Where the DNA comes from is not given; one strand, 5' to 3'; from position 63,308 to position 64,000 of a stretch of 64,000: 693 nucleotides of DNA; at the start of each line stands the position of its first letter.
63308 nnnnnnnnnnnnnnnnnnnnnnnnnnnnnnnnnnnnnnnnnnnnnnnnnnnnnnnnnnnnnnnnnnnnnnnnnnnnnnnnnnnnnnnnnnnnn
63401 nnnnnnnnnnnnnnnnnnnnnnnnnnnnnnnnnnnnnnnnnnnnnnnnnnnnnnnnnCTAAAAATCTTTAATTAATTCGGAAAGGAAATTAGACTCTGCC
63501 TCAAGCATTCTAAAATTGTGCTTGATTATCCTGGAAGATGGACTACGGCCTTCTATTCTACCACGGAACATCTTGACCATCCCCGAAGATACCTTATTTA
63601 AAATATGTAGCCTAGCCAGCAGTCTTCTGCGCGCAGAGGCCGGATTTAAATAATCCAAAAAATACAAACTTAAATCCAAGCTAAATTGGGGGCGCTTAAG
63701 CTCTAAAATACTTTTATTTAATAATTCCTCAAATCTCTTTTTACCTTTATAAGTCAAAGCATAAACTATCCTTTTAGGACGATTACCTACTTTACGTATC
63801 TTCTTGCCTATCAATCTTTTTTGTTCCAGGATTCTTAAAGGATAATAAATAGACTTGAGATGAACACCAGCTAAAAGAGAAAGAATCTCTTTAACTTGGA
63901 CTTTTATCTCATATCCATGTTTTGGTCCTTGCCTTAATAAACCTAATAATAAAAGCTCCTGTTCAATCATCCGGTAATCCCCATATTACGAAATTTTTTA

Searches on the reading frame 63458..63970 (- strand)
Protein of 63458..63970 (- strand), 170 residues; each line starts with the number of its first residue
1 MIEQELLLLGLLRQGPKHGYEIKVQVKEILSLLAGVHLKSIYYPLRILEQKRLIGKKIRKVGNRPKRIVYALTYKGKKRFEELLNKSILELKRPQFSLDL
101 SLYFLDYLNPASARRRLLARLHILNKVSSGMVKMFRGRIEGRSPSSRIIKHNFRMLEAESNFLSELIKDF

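Call 7: search_protein_families(library=pfam, proteins=[window:63458-63970:-])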
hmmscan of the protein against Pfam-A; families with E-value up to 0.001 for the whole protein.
window:63458-63970:- (170 aa): 1 family
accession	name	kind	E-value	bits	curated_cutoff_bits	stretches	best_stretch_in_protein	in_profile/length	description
PF03551.20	PadR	-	6.2e-12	45.8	27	1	8-82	1-75/75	Transcriptional regulator PadR-like family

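Call 28: search_solved_structures(query=window:63458-63970:-, max_evalue=0.01, show_alignments=2)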
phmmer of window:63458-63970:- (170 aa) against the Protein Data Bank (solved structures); distinct sequences matched with E-value up to 0.01: 5.
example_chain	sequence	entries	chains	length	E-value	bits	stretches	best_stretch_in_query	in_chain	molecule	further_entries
8jxk_A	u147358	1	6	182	1.9e-09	41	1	5-119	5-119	Conserved protein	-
3l9f_A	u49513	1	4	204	1.5e-05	28.4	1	7-111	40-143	Putative uncharacterized protein smu.1604c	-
6jyi_A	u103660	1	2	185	2.5e-05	27.7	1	7-114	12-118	Transcriptional repressor PadR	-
5x11_A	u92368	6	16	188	5.5e-05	26.6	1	7-163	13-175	Transcriptional regulator | PadR family transcriptional regulator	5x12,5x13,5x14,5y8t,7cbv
2esh_A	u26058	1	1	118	0.00024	24.5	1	8-94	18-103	conserved hypothetical protein TM0937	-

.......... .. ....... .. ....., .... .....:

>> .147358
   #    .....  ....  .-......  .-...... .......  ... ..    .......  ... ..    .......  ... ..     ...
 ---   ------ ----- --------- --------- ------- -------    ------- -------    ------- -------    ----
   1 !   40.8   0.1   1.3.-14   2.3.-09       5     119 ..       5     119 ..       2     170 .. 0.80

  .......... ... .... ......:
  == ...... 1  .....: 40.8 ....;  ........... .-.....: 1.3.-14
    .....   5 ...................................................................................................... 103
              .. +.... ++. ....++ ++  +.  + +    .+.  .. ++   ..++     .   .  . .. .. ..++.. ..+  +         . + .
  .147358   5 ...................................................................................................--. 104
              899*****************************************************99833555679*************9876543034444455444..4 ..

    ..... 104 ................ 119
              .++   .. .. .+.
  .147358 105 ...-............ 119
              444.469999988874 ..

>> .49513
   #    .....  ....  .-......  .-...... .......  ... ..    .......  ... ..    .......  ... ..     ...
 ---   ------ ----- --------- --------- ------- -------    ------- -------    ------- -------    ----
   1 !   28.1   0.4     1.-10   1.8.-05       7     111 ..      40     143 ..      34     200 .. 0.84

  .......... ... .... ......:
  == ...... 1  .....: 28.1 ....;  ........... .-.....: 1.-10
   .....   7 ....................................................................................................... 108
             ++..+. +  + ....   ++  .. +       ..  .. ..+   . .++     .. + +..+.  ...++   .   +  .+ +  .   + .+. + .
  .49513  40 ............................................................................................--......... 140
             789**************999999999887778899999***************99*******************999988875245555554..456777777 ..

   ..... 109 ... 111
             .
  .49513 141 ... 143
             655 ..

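Call 39: search_protein_families(library=ncbifam, proteins=[window:63458-63970:-], max_evalue=0.01)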
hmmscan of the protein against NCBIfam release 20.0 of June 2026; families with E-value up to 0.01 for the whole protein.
window:63458-63970:- (170 aa): 2 families
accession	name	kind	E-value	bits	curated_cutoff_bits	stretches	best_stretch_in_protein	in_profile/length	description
TIGR03433.1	padR_acidobact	paralog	4.3e-09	36.4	101.8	1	5-82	6-83/101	PadR family transcriptional regulator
TIGR02719.1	repress_PhaQ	equivalog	0.0024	18.2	139.35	1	8-80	29-99/138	poly-beta-hydroxybutyrate-responsive repressor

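Call 49: search_solved_structures(query=window:63458-63970:-, max_evalue=0.001, show_alignments=4)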
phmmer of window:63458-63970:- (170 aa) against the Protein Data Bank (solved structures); distinct sequences matched with E-value up to 0.001: 5.
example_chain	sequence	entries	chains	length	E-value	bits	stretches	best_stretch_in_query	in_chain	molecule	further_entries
8jxk_A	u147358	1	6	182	1.9e-09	41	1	5-119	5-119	Conserved protein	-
3l9f_A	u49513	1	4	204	1.5e-05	28.4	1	7-111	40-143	Putative uncharacterized protein smu.1604c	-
6jyi_A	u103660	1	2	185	2.5e-05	27.7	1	7-114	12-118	Transcriptional repressor PadR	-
5x11_A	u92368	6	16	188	5.5e-05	26.6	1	7-163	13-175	Transcriptional regulator | PadR family transcriptional regulator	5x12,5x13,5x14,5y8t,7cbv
2esh_A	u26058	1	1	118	0.00024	24.5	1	8-94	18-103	conserved hypothetical protein TM0937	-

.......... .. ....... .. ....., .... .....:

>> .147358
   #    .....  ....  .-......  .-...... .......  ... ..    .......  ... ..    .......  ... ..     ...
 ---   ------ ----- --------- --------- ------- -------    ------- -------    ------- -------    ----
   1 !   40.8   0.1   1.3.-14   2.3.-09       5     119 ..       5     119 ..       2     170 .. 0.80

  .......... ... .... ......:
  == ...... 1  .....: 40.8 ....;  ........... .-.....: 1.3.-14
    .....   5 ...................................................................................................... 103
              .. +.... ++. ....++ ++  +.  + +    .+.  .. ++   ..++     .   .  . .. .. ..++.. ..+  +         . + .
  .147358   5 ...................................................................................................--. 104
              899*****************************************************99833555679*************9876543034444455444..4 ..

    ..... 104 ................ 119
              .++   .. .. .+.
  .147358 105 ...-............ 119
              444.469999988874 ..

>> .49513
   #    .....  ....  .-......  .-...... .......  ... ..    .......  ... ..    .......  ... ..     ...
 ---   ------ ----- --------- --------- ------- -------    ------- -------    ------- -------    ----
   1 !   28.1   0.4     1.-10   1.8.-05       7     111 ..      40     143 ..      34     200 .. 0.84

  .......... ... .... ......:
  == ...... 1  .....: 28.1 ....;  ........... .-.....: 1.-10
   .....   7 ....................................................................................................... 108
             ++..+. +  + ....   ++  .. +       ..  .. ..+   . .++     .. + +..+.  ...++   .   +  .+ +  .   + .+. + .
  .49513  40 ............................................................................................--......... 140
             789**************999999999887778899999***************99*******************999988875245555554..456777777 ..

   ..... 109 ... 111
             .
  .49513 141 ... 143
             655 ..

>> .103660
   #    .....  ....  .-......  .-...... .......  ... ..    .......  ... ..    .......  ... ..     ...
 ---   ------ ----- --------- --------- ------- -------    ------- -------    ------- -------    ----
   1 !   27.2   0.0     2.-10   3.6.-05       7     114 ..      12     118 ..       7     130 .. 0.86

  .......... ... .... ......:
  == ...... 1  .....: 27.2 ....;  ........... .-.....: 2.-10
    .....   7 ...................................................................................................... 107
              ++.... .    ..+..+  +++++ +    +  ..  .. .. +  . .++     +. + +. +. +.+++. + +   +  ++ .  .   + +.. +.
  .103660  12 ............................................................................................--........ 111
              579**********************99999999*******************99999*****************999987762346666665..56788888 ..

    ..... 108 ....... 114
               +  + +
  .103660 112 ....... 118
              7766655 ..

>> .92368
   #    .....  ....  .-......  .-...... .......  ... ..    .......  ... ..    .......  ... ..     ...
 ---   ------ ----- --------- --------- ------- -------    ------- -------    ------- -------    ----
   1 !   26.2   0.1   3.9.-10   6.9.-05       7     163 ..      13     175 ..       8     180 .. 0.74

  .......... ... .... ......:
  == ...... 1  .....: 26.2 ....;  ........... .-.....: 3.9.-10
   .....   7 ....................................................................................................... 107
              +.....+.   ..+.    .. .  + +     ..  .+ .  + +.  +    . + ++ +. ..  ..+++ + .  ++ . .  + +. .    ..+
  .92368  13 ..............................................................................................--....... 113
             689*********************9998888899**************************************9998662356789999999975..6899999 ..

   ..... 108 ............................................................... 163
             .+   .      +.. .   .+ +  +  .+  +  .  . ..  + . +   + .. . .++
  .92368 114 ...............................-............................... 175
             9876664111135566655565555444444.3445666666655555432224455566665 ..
